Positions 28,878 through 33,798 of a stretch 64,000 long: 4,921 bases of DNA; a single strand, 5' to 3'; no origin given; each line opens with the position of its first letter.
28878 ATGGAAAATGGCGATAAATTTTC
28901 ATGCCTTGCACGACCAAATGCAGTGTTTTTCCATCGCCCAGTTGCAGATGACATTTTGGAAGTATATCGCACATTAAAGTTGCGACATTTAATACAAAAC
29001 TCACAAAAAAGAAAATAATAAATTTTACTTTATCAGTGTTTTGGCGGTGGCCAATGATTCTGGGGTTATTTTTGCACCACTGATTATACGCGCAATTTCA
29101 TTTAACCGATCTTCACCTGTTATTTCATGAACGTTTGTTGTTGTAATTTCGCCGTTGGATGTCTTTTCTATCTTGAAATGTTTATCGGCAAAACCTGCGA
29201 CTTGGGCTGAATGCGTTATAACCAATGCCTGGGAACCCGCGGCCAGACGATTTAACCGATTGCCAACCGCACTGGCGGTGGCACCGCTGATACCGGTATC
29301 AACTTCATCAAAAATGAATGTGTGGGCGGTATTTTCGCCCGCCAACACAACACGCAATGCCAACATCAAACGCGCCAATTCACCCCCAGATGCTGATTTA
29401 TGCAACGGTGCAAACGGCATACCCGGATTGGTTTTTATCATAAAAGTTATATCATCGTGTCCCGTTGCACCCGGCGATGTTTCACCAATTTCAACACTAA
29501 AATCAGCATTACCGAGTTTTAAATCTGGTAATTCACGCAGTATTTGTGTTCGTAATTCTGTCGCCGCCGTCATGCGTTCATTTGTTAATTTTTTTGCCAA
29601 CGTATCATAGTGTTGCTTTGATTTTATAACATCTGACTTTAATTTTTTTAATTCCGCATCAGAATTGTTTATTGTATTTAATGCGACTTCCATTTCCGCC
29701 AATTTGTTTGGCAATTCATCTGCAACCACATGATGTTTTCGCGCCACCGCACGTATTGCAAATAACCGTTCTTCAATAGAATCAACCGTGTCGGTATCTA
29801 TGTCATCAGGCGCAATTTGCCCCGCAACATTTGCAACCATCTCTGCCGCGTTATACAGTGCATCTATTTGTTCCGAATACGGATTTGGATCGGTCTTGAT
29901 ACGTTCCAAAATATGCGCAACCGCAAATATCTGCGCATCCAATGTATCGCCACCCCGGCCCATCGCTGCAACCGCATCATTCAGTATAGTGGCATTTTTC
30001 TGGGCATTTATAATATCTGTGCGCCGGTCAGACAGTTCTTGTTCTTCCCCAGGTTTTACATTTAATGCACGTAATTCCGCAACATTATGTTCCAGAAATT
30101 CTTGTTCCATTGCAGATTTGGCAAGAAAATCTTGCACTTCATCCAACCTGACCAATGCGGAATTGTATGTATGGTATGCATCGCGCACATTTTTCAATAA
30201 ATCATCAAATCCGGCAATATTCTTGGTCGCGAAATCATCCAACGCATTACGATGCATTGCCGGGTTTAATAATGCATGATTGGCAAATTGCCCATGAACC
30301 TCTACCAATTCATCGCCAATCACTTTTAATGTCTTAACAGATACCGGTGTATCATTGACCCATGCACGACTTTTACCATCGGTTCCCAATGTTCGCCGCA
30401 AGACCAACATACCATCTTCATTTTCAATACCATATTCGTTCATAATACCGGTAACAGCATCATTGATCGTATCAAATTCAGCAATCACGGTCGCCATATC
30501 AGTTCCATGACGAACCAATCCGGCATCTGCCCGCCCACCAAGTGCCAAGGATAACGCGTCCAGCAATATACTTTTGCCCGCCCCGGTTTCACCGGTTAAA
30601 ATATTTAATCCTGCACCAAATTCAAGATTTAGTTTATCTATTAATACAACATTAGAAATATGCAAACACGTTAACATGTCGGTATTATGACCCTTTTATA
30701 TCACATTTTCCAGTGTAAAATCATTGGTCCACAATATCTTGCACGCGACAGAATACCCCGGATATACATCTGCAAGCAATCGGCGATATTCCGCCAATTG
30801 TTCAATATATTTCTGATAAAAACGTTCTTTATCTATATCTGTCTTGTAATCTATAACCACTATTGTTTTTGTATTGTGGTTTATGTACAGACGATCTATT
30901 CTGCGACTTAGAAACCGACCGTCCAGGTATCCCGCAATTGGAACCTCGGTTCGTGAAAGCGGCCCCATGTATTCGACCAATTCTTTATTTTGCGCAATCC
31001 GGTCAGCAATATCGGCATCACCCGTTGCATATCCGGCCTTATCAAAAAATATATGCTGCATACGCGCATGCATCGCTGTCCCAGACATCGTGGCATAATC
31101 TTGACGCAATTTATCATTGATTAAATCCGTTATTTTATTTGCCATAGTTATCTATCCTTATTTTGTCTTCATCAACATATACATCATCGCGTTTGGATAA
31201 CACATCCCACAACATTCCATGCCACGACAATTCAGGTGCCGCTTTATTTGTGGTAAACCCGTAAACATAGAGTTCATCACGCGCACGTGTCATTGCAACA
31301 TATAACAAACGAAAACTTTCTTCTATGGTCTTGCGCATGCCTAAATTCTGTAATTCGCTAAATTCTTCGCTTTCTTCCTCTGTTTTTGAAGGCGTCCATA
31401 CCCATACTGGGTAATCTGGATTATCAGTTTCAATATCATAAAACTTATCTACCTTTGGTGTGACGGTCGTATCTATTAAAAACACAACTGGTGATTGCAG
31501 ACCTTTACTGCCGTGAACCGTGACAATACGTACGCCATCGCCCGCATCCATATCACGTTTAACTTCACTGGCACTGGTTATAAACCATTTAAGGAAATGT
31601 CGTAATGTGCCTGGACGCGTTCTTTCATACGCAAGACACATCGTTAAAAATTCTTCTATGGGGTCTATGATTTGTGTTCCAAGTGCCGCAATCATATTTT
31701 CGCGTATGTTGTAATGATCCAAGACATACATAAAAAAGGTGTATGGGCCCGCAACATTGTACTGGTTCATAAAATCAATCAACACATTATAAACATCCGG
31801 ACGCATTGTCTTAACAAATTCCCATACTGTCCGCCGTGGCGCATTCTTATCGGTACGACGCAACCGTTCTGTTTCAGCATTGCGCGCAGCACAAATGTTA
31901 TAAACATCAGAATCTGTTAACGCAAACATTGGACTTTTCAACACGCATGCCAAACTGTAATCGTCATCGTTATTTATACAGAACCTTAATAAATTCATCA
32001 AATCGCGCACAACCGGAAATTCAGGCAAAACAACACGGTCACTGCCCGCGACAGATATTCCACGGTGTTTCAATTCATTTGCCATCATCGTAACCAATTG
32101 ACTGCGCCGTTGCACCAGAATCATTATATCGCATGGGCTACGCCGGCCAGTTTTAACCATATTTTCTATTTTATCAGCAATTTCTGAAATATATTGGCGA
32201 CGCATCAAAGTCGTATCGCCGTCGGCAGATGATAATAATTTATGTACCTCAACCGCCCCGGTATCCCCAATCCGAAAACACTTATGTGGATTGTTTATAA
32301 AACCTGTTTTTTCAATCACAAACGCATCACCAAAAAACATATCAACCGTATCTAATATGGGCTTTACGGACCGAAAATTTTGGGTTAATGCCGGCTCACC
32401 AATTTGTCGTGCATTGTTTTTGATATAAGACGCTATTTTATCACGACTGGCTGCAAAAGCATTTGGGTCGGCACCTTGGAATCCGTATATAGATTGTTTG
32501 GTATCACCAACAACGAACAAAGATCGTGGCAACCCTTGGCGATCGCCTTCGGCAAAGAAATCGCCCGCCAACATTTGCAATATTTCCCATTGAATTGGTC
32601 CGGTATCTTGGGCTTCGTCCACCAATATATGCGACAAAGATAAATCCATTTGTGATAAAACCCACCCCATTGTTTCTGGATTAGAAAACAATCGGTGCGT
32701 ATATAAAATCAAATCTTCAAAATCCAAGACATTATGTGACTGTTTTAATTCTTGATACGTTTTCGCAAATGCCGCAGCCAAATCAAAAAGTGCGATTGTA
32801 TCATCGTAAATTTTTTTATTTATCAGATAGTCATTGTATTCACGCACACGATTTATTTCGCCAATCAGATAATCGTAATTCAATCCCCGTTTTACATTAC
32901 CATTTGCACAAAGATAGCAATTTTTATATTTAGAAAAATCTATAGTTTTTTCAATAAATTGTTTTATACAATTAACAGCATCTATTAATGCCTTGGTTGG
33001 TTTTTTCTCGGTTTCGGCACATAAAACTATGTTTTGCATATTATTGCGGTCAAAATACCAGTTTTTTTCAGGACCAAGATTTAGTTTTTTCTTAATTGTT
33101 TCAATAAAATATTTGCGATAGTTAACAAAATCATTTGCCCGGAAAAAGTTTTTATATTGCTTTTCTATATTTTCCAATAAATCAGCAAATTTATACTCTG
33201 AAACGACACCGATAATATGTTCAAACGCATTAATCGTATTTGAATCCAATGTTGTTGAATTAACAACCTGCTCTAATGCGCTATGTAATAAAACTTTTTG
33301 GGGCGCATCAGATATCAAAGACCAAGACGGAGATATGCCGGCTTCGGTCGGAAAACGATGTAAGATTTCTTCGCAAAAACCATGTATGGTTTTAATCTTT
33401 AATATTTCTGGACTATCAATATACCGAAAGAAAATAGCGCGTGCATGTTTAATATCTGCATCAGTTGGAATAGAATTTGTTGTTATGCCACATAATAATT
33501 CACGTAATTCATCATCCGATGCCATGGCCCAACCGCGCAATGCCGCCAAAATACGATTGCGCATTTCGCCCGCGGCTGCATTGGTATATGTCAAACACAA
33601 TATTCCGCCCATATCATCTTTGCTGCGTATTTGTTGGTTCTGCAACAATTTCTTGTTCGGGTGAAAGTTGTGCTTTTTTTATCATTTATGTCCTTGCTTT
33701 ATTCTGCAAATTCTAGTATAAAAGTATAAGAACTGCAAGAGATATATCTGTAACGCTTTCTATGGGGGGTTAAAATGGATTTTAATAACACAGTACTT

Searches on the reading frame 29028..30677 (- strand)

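Call 72: search_protein_families(library=pfam, proteins=[window:29028-30677:-], max_evalue=0.00001)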
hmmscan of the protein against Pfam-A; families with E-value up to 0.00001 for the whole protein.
window:29028-30677:- (550 aa): 2 families
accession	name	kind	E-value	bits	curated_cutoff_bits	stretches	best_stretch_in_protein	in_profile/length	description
PF02463.25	SMC_N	-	4.9e-19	69.1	40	1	14-511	16-219/220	RecF/RecN/SMC N terminal domain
PF13476.12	AAA_23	-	4.9e-15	57.1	27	1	5-198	2-176/201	AAA domain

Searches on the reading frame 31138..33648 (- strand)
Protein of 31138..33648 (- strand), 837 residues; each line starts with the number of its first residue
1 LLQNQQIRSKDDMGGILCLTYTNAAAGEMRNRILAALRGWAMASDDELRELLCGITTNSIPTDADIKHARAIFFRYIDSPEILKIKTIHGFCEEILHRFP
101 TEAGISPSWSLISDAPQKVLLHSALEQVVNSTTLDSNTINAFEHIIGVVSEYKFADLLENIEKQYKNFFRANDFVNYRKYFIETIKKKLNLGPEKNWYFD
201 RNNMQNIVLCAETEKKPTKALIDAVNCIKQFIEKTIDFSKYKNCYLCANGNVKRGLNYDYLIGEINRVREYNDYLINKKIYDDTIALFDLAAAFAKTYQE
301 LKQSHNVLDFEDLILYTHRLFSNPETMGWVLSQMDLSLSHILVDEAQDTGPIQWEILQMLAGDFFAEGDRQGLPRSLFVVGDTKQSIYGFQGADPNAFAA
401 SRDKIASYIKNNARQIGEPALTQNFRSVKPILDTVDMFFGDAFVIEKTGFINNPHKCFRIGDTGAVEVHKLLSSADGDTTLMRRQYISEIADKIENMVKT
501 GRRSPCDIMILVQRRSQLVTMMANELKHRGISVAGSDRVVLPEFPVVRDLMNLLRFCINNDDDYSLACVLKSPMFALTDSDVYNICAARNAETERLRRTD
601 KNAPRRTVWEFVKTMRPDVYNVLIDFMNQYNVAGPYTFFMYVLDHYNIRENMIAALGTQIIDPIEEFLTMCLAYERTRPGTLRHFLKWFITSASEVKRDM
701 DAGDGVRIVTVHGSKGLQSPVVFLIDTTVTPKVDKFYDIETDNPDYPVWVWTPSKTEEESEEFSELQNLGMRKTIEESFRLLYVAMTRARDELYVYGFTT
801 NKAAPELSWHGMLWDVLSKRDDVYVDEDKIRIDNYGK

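Call 72: search_protein_families(library=pfam, proteins=[window:31138-33648:-], max_evalue=0.00001)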
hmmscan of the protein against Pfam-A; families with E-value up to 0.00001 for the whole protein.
window:31138-33648:- (837 aa): 4 families
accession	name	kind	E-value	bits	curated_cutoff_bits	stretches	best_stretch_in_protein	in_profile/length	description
PF00580.27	UvrD-helicase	-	2.7e-42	145.8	23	1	8-402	44-267/271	UvrD/REP helicase N-terminal domain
PF13361.12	UvrD_C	-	8.2e-25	88.4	25.6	1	421-795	3-345/350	UvrD-like helicase C-terminal domain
PF13538.12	UvrD_C_2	-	1.8e-10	40.9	27.4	0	776-796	32-52/52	UvrD-like helicase C-terminal domain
PF13245.12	AAA_19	-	4.4e-06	27.4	25.1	0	91-390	71-133/134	AAA domain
